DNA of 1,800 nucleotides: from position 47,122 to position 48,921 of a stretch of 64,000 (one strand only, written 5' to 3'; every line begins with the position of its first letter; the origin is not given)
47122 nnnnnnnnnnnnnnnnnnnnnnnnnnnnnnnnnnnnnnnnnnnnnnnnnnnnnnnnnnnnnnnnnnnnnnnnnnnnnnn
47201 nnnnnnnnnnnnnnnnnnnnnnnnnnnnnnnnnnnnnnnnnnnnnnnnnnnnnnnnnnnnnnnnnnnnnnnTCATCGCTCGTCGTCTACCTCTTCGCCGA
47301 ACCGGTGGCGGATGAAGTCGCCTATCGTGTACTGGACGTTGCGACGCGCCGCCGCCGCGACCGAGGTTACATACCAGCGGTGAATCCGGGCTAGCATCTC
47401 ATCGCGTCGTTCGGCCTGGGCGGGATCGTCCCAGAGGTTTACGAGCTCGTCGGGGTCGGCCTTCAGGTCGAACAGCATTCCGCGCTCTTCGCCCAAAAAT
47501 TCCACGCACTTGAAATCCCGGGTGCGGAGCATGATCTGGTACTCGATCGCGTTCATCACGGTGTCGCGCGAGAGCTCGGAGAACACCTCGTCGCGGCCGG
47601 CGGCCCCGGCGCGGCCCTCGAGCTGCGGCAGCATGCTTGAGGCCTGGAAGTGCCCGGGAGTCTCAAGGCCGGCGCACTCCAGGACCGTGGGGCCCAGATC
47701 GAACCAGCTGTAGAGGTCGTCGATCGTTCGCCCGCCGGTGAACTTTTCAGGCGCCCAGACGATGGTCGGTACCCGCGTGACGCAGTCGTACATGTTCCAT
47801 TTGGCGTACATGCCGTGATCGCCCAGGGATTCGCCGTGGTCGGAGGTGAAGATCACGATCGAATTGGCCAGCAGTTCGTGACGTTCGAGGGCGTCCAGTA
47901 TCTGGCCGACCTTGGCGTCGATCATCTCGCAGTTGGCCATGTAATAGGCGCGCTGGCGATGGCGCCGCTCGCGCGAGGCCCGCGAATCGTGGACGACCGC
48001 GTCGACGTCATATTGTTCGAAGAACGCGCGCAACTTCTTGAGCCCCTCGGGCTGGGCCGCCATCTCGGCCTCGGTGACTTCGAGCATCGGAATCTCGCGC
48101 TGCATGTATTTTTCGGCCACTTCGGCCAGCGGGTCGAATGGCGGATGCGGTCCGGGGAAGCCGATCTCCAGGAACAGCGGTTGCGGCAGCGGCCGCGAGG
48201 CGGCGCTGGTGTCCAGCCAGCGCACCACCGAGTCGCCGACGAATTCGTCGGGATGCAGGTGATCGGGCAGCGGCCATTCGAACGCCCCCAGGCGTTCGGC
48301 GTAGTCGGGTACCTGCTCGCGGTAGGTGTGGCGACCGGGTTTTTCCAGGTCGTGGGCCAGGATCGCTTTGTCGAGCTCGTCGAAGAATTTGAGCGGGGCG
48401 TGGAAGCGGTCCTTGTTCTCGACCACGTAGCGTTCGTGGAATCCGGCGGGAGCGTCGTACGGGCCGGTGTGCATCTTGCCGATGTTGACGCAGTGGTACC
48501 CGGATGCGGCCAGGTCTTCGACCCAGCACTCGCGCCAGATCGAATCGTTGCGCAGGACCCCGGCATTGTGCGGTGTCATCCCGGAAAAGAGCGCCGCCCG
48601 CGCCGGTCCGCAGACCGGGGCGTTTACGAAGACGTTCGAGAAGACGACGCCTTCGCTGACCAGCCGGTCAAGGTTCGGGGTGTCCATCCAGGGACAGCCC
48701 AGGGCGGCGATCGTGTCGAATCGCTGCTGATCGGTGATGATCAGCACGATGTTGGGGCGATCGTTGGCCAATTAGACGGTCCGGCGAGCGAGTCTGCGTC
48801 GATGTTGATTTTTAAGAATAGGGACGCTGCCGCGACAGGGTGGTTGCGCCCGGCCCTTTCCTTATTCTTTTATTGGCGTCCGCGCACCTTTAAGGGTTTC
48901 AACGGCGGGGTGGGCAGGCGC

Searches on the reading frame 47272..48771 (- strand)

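Call 60: search_protein_families(library=pfam, proteins=[window:47272-48771:-], max_evalue=0.001)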
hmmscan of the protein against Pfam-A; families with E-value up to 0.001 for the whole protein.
window:47272-48771:- (499 aa): 4 families
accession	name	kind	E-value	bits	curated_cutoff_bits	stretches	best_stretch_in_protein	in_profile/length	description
PF00884.28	Sulfatase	-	6.1e-45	154.3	25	1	6-368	1-300/301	Sulfatase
PF16347.10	SGSH_C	-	4.4e-22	79.3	29.3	1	317-464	1-149/154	N-sulphoglucosamine sulphohydrolase, C-terminal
PF01663.27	Phosphodiest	-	3.6e-09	37.1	23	0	9-76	2-66/342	Type I phosphodiesterase / nucleotide pyrophosphatase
PF02995.22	DUF229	-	0.00022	20.5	25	1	280-319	309-348/496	Protein of unknown function (DUF229)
